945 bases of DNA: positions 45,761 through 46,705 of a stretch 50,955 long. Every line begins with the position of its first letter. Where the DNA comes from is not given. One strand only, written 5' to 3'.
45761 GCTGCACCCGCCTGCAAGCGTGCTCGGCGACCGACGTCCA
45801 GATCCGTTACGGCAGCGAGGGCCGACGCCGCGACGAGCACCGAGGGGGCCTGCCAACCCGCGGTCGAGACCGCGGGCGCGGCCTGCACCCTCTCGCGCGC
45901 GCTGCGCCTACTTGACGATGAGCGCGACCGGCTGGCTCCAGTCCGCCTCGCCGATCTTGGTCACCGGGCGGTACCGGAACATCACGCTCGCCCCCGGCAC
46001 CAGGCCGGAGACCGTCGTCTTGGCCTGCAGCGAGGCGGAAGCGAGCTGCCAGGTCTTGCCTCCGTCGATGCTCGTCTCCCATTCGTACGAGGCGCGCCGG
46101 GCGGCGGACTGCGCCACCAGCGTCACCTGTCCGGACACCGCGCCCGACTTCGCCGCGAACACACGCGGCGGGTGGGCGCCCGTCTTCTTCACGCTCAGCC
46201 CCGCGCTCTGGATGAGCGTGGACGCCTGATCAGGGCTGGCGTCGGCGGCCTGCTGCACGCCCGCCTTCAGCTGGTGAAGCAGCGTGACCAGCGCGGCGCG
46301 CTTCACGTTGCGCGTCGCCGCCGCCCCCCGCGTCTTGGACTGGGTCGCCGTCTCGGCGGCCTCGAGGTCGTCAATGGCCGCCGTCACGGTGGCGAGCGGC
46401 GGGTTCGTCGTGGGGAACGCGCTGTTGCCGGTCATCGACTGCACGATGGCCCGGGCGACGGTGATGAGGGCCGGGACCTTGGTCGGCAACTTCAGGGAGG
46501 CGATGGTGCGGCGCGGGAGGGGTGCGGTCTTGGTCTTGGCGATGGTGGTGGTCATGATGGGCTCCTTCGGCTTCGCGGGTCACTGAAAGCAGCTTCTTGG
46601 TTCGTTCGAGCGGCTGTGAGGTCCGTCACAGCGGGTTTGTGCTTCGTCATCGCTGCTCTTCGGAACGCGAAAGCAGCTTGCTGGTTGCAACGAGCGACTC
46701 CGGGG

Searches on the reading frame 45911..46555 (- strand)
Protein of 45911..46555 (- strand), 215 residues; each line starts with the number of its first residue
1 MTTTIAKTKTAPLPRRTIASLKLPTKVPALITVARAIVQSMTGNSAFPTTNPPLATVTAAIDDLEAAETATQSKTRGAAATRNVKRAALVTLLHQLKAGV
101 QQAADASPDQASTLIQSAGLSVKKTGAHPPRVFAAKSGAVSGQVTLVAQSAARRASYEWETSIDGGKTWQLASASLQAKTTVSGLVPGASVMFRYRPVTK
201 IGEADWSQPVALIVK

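Call 11: search_protein_families(library=pfam, proteins=[window:45911-46555:-], max_evalue=0.01)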
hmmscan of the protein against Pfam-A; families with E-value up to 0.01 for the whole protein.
window:45911-46555:- (215 aa): 0 families

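Call 12: find_homologous_proteins(query=window:45911-46555:-, max_evalue=0.001)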
Query window:45911-46555:- (215 aa): 810 proteins with E <= 0.001 among 4448 candidates; the best 120 are listed.
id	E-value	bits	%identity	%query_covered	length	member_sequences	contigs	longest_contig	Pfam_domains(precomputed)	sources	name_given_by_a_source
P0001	2.2e-125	434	100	100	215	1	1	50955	-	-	-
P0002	6.7e-96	338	80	93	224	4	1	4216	-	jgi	jgi:hypothetical protein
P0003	9.9e-96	337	82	93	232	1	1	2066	-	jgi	jgi:hypothetical protein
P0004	1.0e-92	327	80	93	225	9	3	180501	-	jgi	jgi:hypothetical protein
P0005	9.4e-89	314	78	92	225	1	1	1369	-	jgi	jgi:hypothetical protein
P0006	2.2e-82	294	72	93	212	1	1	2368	-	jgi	jgi:hypothetical protein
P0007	7.8e-78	279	70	93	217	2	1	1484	-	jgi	-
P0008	8.3e-77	276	68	93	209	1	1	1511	-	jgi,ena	jgi:hypothetical protein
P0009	9.4e-76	272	64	97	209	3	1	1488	-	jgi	jgi:hypothetical protein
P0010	2.3e-75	271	66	93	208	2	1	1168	-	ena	-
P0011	3.9e-75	270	66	93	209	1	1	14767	-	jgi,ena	-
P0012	3.7e-74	267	64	100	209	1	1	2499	-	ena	-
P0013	8.3e-74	266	68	92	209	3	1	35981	-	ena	-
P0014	1.3e-73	265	64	97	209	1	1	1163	-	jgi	jgi:hypothetical protein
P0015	1.5e-73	265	67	94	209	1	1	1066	-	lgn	-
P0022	1.4e-71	258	64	97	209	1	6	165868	PF23787.2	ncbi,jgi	ncbi:MAG TPA: fibronectin type III domain-containing protein [Polyangiaceae bacterium]|jgi:hypotheti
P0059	9.8e-69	249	62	93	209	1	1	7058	PF00041.28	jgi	jgi:hypothetical protein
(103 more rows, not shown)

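Call 14: find_related_loci(query=A1, collection=genome_contigs, flank=3000)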
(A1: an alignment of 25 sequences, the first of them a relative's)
Query A1 (215 aa) in genome_contigs; peptide patterns used: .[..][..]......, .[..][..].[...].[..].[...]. (x = any residue, [..] = any of these).
323 stretches matched a pattern; 81 encode a relative of the query (tblastn E <= 1e-3); the best 80 are kept; 80 distinct loci.
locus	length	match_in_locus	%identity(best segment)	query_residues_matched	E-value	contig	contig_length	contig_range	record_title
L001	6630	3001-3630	64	6-215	5e-81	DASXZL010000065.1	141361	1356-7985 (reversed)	MAG TPA_asm: Polyangiaceae bacterium isolate SMAG_U4850 k141_213754, whole genome shotgun sequence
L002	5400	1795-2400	63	15-215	3e-75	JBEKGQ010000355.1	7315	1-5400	MAG: Polyangiaceae bacterium isolate SPRUCE 257 SPRUCE_257_355, whole genome shotgun sequence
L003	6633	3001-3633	59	3-214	4e-73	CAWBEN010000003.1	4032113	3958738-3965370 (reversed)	MAG: uncultured delta proteobacterium isolate MFD01213.bin.3.422 genome assembly, contig: contig_211, whole genome shotg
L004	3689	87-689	59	15-215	8e-72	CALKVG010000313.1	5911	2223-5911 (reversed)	MAG TPA_asm: uncultured Myxococcales bacterium isolate SRR5457059_bin.51_CONCOCT_v1.1_MAG genome assembly, contig: ERZ79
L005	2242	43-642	59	16-215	9e-73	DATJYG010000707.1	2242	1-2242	MAG TPA_asm: Polyangiaceae bacterium isolate SMAG_U15146 k141_187196, whole genome shotgun sequence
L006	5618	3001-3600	59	16-215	1e-70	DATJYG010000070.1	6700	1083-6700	MAG TPA_asm: Polyangiaceae bacterium isolate SMAG_U15146 k141_3765069, whole genome shotgun sequence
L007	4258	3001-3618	59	10-215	2e-70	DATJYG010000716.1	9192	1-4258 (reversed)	MAG TPA_asm: Polyangiaceae bacterium isolate SMAG_U15146 k141_3151310, whole genome shotgun sequence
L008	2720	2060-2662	56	15-215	3e-69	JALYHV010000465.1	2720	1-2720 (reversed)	MAG: Myxococcota bacterium isolate HIE bin8 SD1475-77_k127_1698343, whole genome shotgun sequence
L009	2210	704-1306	55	15-215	1e-68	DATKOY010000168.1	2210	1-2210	MAG TPA_asm: Solirubrobacteraceae bacterium isolate SMAG_U14777 k141_3238731, whole genome shotgun sequence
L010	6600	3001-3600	57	16-215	3e-67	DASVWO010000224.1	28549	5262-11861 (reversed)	MAG TPA_asm: Polyangiaceae bacterium isolate SMAG_U2550 k141_464126, whole genome shotgun sequence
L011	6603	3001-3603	56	15-215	6e-67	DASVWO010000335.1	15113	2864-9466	MAG TPA_asm: Polyangiaceae bacterium isolate SMAG_U2550 k141_130749, whole genome shotgun sequence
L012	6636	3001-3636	54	4-215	2e-66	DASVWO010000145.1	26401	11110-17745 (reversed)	MAG TPA_asm: Polyangiaceae bacterium isolate SMAG_U2550 k141_645634, whole genome shotgun sequence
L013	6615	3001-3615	53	10-214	7e-66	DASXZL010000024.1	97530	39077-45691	MAG TPA_asm: Polyangiaceae bacterium isolate SMAG_U4850 k141_1216462, whole genome shotgun sequence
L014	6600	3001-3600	60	15-214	6e-66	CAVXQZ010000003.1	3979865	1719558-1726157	MAG: uncultured delta proteobacterium isolate MFD01223.bin.1.14 genome assembly, contig: contig_3138, whole genome shotg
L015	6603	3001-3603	57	15-215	3e-65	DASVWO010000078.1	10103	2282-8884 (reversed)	MAG TPA_asm: Polyangiaceae bacterium isolate SMAG_U2550 k141_1255323, whole genome shotgun sequence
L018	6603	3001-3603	55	15-215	8e-64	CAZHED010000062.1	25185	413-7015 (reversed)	MAG TPA_asm: uncultured Polyangiaceae bacterium isolate binchicken_co54_265 genome assembly, contig: NODE_3381_length_25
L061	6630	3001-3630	39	15-215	3e-34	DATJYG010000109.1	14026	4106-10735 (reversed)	MAG TPA_asm: Polyangiaceae bacterium isolate SMAG_U15146 k141_2430919, whole genome shotgun sequence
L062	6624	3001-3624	40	15-215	2e-33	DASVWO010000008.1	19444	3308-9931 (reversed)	MAG TPA_asm: Polyangiaceae bacterium isolate SMAG_U2550 k141_321185, whole genome shotgun sequence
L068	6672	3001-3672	31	1-214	2e-23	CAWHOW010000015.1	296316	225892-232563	MAG: uncultured Bacteroidetes bacterium isolate MFD04780.bin.1.106 genome assembly, contig: contig_15338, whole genome s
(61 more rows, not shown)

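Call 20: search_protein_families(library=pfam, proteins=[P0001, P0022, P0059, L068:2953-3675:+], max_evalue=1)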
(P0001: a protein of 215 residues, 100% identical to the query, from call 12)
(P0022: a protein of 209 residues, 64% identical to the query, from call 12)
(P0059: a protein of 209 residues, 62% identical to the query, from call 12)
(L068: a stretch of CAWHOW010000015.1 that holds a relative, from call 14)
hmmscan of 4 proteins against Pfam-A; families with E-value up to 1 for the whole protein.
P0001 (215 aa): 2 families
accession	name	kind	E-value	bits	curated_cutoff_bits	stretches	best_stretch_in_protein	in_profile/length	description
PF02012.26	BNR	-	0.071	13.6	27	1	161-171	2-12/12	BNR/Asp-box repeat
PF04712.17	Radial_spoke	-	0.11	11.8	25.7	1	22-46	247-271/493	Radial spokehead-like protein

P0022 (209 aa): 6 families
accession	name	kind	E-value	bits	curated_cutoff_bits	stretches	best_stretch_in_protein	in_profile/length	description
PF23787.1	DUF7172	-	1.8e-05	25.1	27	1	84-205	67-176/201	Domain of unknown function (DUF7172)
PF00041.27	fn3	-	0.00028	21.5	25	1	150-205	31-82/84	Fibronectin type III domain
PF02012.26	BNR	-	0.014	15.7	27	1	154-163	1-10/12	BNR/Asp-box repeat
PF07683.19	CobW_C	-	0.11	12.8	22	1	53-92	19-56/94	Cobalamin synthesis protein cobW C-terminal domain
PF19282.5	Exportin-T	-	0.28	9.7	27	1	12-91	350-427/687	Exportin-T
PF04815.20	Sec23_helical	-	0.45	10.8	27.8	1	53-99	3-47/103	Sec23/Sec24 helical domain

P0059 (209 aa): 3 families
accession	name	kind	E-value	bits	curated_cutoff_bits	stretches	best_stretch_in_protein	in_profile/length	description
PF00041.27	fn3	-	1.7e-05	25.4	25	1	150-205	31-82/84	Fibronectin type III domain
PF02012.26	BNR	-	0.023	15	27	1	155-163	2-10/12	BNR/Asp-box repeat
PF22352.2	K319L-like_PKD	-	0.13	12.7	27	1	146-194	26-71/84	K319L-like, PKD domain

L068:2953-3675:+ (241 aa): 3 families
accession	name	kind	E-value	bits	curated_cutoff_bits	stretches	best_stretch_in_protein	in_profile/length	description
PF02012.26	BNR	-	0.059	13.8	27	1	187-195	2-10/12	BNR/Asp-box repeat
PF07683.19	CobW_C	-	0.095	13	22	1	89-149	21-85/94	Cobalamin synthesis protein cobW C-terminal domain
PF15902.12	Sortilin-Vps10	-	0.1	11.8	33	1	165-206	402-441/446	Sortilin, neurotensin receptor 3,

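Call 21: search_protein_families(library=phrogs, proteins=[P0001, P0022, P0059, L068:2953-3675:+], max_evalue=1)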
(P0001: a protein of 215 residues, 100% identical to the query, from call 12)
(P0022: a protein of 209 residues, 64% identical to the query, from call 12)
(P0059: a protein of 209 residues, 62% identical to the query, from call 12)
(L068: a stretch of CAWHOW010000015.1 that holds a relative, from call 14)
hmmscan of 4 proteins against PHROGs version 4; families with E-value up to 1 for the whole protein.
P0001 (215 aa): 0 families

P0022 (209 aa): 7 families
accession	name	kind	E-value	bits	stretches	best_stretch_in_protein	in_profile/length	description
phrog_4971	-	tail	0.00036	21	1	122-206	194-277/283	major tail protein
phrog_6977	-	tail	0.00097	19.6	1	113-205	146-239/284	minor tail protein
phrog_282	-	unknown function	0.0014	19.5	1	89-204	78-185/215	-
phrog_3292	-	unknown function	0.045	13.9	1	77-149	266-337/436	-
phrog_23738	-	unknown function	0.05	14.2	1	55-118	78-139/198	-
phrog_16590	-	unknown function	0.061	14.5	1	109-144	42-78/114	-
phrog_26686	-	unknown function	0.35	12.1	1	36-83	3-53/65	-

P0059 (209 aa): 5 families
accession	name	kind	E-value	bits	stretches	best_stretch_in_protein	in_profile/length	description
phrog_6977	-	tail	7.1e-05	23.3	1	149-205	184-239/284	minor tail protein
phrog_4971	-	tail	0.0021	18.4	1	131-206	200-277/283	major tail protein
phrog_8700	-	unknown function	0.029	13.7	1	110-181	114-192/453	-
phrog_877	-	unknown function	0.042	12.5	1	87-176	1003-1092/1141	-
phrog_13333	-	unknown function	0.28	11.7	1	62-140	15-96/248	-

L068:2953-3675:+ (241 aa): 0 families

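Call 41: find_encoding_contigs(protein=P0004, flank=4000, max_places=4)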
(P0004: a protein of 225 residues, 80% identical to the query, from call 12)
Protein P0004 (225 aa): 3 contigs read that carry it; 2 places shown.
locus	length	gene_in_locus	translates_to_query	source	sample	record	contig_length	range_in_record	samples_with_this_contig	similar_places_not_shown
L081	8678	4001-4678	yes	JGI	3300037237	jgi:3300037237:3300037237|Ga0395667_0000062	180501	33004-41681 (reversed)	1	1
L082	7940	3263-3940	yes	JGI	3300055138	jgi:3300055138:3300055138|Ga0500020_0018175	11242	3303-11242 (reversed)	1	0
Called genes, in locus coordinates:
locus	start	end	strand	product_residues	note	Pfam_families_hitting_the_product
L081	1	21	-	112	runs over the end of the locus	PF05635:23S_rRNA_IVP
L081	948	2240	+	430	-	PF01266:DAO, PF03486:HI0933_like (faint), PF12831:FAD_oxidored (weak), PF13450:NAD_binding_8, PF01593:Amino_oxidase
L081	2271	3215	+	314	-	PF04542:Sigma70_r2, PF08281:Sigma70_r4_2, PF04545:Sigma70_r4 (weak)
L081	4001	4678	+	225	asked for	-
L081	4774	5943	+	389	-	PF01053:Cys_Met_Meta_PP, PF01041:DegT_DnrJ_EryC1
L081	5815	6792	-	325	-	PF03602:Cons_hypoth95 (faint), PF01555:N6_N4_Mtase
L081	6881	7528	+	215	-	-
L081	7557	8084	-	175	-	PF14559:TPR_19 (faint), PF23914:TPR_CcmH_CycH, PF07719:TPR_2 (faint), PF13428:TPR_14 (faint), PF13181:TPR_8 (faint), PF13432:TPR_16 (faint), PF13174:TPR_6 (faint), PF13371:TPR_9 (faint), +3 more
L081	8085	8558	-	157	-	PF01643:Acyl-ACP_TE, PF13279:4HBT_2, PF03061:4HBT (weak)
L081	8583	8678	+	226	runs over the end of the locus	PF24096:DUF7379 (weak), PF00561:Abhydrolase_1, PF02089:Palm_thioest (weak), PF05057:DUF676 (weak), PF12146:Hydrolase_4 (faint), PF12697:Abhydrolase_6, PF07819:PGAP1 (weak)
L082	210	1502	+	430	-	PF01266:DAO, PF03486:HI0933_like (faint), PF12831:FAD_oxidored (weak), PF13450:NAD_binding_8, PF01593:Amino_oxidase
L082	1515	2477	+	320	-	PF04542:Sigma70_r2, PF04545:Sigma70_r4 (weak), PF08281:Sigma70_r4_2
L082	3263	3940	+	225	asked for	-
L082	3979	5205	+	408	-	PF01053:Cys_Met_Meta_PP, PF01041:DegT_DnrJ_EryC1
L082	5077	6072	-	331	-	PF03602:Cons_hypoth95 (faint), PF01555:N6_N4_Mtase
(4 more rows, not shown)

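Call 42: find_encoding_contigs(protein=P0002, flank=4000, max_places=3)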
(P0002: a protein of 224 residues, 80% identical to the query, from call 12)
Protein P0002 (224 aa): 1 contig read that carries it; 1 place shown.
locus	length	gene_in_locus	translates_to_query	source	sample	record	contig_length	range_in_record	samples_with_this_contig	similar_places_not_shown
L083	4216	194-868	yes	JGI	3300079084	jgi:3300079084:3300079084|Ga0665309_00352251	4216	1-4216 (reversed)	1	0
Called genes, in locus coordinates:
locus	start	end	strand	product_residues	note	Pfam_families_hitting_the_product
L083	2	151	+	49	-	?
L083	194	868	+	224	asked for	-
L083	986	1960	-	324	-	PF03372:Exo_endo_phos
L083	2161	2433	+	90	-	-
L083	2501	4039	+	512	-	PF07969:Amidohydro_3, PF01979:Amidohydro_1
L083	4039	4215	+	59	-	?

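Call 44: predict_structure(alignment_id=A1)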
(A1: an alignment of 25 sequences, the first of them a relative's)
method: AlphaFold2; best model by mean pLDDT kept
length: 215 residues; sequences in the alignment: 25
mean_pLDDT: 81.2   pTM: 0.55
mean pLDDT of the five models: 81.2, 78.2, 76.4, 71.3, 70.0
residues with pLDDT >= 90: 97; 70-90: 62; 50-70: 39; < 50: 17
segments of 3 or more residues with pLDDT < 50: 8-10, 131-141
pLDDT, mean of each block of 10 residues (from residue 1): 50 75 96 97 92 97 97 94 98 97 91 94 69 42 58 72 87 75 79 79 70 75
secondary structure, 60 per line:
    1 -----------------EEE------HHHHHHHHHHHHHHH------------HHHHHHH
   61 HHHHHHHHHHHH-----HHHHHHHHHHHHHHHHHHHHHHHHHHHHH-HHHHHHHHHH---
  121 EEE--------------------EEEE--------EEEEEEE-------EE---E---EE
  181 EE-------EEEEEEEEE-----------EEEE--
elements in order: E18-20 H27-41 H54-72 H78-106 H108-117 E121-123 E144-147 E156-162 E179-182 E190-198 E210-213

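Call 47: fold_search(model_id=the predicted structure, library=pdb)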
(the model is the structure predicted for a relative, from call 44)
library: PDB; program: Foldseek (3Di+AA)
matches with E <= 10: 1495; with E <= 0.001: 0
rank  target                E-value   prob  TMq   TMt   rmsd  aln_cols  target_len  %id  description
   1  6zva_B                1.1e-03  1.00  0.31  0.66  12.7        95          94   20  Crystal structure of My5 (released 2021-08-04)
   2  6zva_A                1.7e-03  1.00  0.30  0.64  12.0        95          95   20  Crystal structure of My5 (released 2021-08-04)
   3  2crz_MODEL_1_A        2.5e-03  1.00  0.30  0.56   7.1       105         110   20  Solution structure of the fifth FNIII domain of human fibronectin type III domain containing protein 3a (released 2005-11-20)
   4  1x3d_MODEL_1_A        3.0e-03  1.00  0.32  0.55   9.4       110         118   13  Solution structure of the fibronectin type-III domain of human fibronectin type-III domain containing protein  (released 2005-11-02)
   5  2dm4_MODEL_1_A        3.4e-03  1.00  0.28  0.53   4.9        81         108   20  Solution structure of the second fn3 domain of human sorLA/LR11 (released 2006-10-20)
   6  2doc_MODEL_1_A        3.8e-03  1.00  0.30  0.52  11.8       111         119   12  Solution structure of the Fibronectin type-III domain of human Neural cell adhesion molecule 2 (released 2006-10-28)
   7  7ceg_A                4.3e-03  1.00  0.32  0.18   2.9        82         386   18  Crystal structure of the complex between mouse PTP delta and neuroligin-3 (released 2021-02-24)
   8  6msv_D                4.8e-03  1.00  0.28  0.58   5.8        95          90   17  Structure of the 6th type III domain from human fibronectin (released 2019-10-23)
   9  3hhr_B                5.1e-03  1.00  0.26  0.29   2.6        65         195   12  HUMAN GROWTH HORMONE AND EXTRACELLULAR DOMAIN OF ITS RECEPTOR: CRYSTAL STRUCTURE OF THE COMPLEX (released 1994-04-30)
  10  1x5a_MODEL_1_A        5.1e-03  1.00  0.29  0.54   6.7       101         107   19  The solution structure of the second fibronectin type III domain of mouse Ephrin type-A receptor 1 (released 2005-11-15)
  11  6pol_E                5.4e-03  1.00  0.29  0.58   3.8        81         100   27  Crystal structure of the human NELL1 EGF1-3-Robo3 FN1 complex (released 2020-05-06)
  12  8gzx_B                5.7e-03  1.00  0.30  0.64   3.4        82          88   15  Escherichia coli FtsZ complexed with monobody (P212121) (released 2023-07-19)
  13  6pog_A                5.7e-03  1.00  0.26  0.50   4.8        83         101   30  Crystal structure of the NELL2 EGF1-6-Robo3 FN1 complex (released 2020-05-06)
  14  5fm4_C                6.1e-03  1.00  0.27  0.50   4.5        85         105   26  Structure of the C-terminally extended domain My4 of human myomesin (space group P21) (released 2016-11-23)
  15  2ed7_MODEL_1_A        6.1e-03  1.00  0.29  0.50  11.3       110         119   16  Solution structure of the first fibronectin type III domain of human Netrin receptor DCC (released 2008-02-26)
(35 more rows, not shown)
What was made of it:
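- Checked: That gene's C-terminal domain is an FN3 fold (calls 44, 47).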

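Call 63: find_homologous_proteins(query=L068:2953-3675:+, max_evalue=0.00001)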
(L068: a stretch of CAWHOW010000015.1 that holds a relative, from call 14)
Query L068:2953-3675:+ (241 aa): 63 proteins with E <= 0.00001 among 648 candidates.
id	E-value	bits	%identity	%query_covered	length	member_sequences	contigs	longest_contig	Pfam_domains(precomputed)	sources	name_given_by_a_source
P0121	7.6e-148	508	100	100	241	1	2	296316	-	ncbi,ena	-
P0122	1.9e-141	487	95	100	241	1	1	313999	-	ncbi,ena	-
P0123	1.2e-135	468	92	100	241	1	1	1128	-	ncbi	-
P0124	4.0e-133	460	90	100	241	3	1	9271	-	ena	-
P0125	1.7e-131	455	90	100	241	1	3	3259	-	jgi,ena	jgi:hypothetical protein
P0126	5.9e-131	453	89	100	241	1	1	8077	-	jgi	jgi:hypothetical protein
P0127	7.9e-131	452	88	100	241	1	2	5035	-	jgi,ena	jgi:hypothetical protein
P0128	1.0e-129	449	88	100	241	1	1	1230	-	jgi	-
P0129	1.8e-126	438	85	100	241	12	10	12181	-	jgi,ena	jgi:hypothetical protein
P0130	5.2e-126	437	85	100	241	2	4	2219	-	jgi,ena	jgi:hypothetical protein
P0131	2.0e-124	431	83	100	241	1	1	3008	-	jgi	jgi:hypothetical protein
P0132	8.9e-116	403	77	100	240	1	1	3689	-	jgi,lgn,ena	-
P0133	9.0e-115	400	97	81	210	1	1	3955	-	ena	-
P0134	1.2e-113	396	78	100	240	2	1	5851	-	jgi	jgi:hypothetical protein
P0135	1.5e-111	389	99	78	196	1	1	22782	-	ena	-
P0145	9.3e-82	292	62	91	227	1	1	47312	-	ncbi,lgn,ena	-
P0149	7.1e-80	286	60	98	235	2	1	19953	-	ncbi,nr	ncbi:MAG: hypothetical protein HY840_06790 [Bacteroidetes bacterium]|nr:hypothetical protein [Bacter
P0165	3.8e-69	251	59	86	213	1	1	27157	-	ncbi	-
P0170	2.7e-64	235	54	98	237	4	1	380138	-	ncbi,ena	-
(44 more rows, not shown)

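Call 64: find_encoding_contigs(protein=P0145, flank=2500, max_places=2)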
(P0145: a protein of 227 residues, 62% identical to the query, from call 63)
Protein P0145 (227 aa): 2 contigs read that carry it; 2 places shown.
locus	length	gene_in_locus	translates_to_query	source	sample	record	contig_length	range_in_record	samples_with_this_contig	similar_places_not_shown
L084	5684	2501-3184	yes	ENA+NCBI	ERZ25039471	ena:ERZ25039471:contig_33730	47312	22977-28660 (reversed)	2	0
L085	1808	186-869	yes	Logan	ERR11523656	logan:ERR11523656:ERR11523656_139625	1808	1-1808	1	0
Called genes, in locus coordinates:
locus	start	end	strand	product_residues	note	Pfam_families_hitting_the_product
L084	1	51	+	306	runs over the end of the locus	PF00535:Glycos_transf_2, PF13641:Glyco_tranf_2_3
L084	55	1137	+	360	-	PF13439:Glyco_transf_4, PF13477:Glyco_trans_4_2, PF13579:Glyco_trans_4_4 (faint), PF00534:Glycos_transf_1, PF13692:Glyco_trans_1_4, PF13524:Glyco_trans_1_2 (faint)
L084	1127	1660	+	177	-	PF17836:PglD_N, PF25084:LbH_EIF2B (weak), PF25087:GMPPB_C, PF00132:Hexapep (weak)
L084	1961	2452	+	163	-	-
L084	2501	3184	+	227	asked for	-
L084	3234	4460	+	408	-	PF13439:Glyco_transf_4, PF13579:Glyco_trans_4_4, PF00534:Glycos_transf_1, PF13692:Glyco_trans_1_4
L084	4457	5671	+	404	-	PF04932:Wzy_C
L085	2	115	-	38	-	?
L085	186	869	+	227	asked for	-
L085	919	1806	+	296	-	?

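Call 65: find_encoding_contigs(protein=P0149, flank=2500, max_places=2)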
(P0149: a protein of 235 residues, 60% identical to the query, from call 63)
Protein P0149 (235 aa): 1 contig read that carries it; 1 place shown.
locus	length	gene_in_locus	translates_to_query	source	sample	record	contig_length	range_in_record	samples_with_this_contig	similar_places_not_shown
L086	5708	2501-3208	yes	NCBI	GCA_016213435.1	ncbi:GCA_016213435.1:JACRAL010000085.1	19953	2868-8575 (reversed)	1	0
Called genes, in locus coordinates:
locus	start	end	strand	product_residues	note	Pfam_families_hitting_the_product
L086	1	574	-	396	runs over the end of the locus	PF13439:Glyco_transf_4 (faint), PF00534:Glycos_transf_1, PF13692:Glyco_trans_1_4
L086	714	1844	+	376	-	PF13173:AAA_14, PF13401:AAA_22 (faint), PF13635:DUF4143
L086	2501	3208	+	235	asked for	-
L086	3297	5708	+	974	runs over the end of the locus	-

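Call 66: find_encoding_contigs(protein=P0170, flank=2500, max_places=2)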
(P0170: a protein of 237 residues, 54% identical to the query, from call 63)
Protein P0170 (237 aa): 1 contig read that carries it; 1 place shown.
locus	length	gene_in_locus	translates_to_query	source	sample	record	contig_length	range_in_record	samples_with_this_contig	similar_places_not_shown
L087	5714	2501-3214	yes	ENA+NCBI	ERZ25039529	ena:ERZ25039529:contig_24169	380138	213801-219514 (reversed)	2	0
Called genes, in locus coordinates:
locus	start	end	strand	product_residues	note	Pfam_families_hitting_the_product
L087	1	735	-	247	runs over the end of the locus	PF00535:Glycos_transf_2, PF13641:Glyco_tranf_2_3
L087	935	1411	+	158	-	-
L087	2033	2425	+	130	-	-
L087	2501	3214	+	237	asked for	-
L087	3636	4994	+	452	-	-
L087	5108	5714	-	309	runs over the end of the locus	PF00535:Glycos_transf_2, PF10111:Glyco_tranf_2_2 (weak)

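Call 67: find_encoding_contigs(protein=P0165, flank=2500, max_places=2)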
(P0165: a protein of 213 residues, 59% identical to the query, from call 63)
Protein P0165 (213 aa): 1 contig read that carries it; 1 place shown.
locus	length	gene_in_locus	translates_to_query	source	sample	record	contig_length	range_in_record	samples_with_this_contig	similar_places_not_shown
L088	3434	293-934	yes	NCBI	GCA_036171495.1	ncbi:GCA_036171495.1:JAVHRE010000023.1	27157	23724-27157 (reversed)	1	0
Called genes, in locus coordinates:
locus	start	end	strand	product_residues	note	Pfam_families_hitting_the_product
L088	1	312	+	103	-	?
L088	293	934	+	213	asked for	-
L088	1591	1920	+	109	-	PF12840:HTH_20, PF01022:HTH_5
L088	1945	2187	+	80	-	PF13192:Thioredoxin_3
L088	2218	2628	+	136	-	-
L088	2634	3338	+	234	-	PF02683:DsbD_TM, PF13386:DsbD_2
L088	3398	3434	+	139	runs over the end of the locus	PF02635:DsrE (weak)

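Call 72: search_protein_families(library=padloc, proteins=[P0001, P0022, L068:2953-3675:+, L084:1961-2449:+, L018:1544-2383:+], max_evalue=0.1)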
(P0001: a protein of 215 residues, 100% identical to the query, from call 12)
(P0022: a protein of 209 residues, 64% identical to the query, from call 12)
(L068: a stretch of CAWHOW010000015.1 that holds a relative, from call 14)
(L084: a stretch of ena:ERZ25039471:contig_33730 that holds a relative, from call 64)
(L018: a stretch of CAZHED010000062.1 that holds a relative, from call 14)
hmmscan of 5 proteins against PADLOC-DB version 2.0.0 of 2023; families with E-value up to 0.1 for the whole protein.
P0001 (215 aa): 0 families

P0022 (209 aa): 0 families

L068:2953-3675:+ (241 aa): 0 families

L084:1961-2449:+ (163 aa): 0 families

L018:1544-2383:+ (280 aa): 0 families
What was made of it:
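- On CRISPR array: PADLOC gives no hit for the adjacent protein (call 72).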

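Call 73: search_protein_families(library=ncbifam, proteins=[P0001, P0022, L068:2953-3675:+, L084:1961-2449:+, L018:1544-2383:+], max_evalue=0.1)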
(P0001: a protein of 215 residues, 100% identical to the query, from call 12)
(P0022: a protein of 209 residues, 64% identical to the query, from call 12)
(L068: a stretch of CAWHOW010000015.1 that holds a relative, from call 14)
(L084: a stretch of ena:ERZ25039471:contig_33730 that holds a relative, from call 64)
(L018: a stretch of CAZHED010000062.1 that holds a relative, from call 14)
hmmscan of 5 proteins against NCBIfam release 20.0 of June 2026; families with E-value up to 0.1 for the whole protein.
P0001 (215 aa): 1 family
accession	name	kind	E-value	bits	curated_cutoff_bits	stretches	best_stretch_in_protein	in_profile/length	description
NF008426.0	PRK11260.1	equivalog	0.019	14.3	312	1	84-157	6-80/266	cystine ABC transporter substrate-binding protein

P0022 (209 aa): 2 families
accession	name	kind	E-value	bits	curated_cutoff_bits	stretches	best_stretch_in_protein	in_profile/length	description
NF005370.0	PRK06911.1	equivalog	0.07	13.1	187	0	70-122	3-53/100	30S ribosomal protein S14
NF004171.0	PRK05639.1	equivalog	0.082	11.7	639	0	109-151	25-67/457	alanine/serine racemase family protein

L068:2953-3675:+ (241 aa): 0 families

L084:1961-2449:+ (163 aa): 0 families

L018:1544-2383:+ (280 aa): 6 families
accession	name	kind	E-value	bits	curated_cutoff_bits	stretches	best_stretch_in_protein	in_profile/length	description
NF008892.0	PRK11924.2-1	equivalog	0.0045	16.6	291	1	48-212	14-193/203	RNA polymerase sigma factor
TIGR02985.1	Sig70_bacteroi1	subfamily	0.0068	16.6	126.4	1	94-211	47-161/162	RNA polymerase sigma-70 factor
TIGR02937.1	sigma70-ECF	superfamily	0.01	15.5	42.9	1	100-211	96-164/165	sigma-70 family RNA polymerase sigma factor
NF058625.1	sigma_PG0214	equivalog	0.019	14.7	130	1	89-213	45-162/170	GFO_1088 family ECF-type sigma factor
NF009179.0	PRK12527.1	equivalog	0.035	14.2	162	1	74-212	20-153/159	RNA polymerase sigma factor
NF009175.0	PRK12523.1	equivalog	0.075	13.1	271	0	90-201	51-156/172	RNA polymerase sigma factor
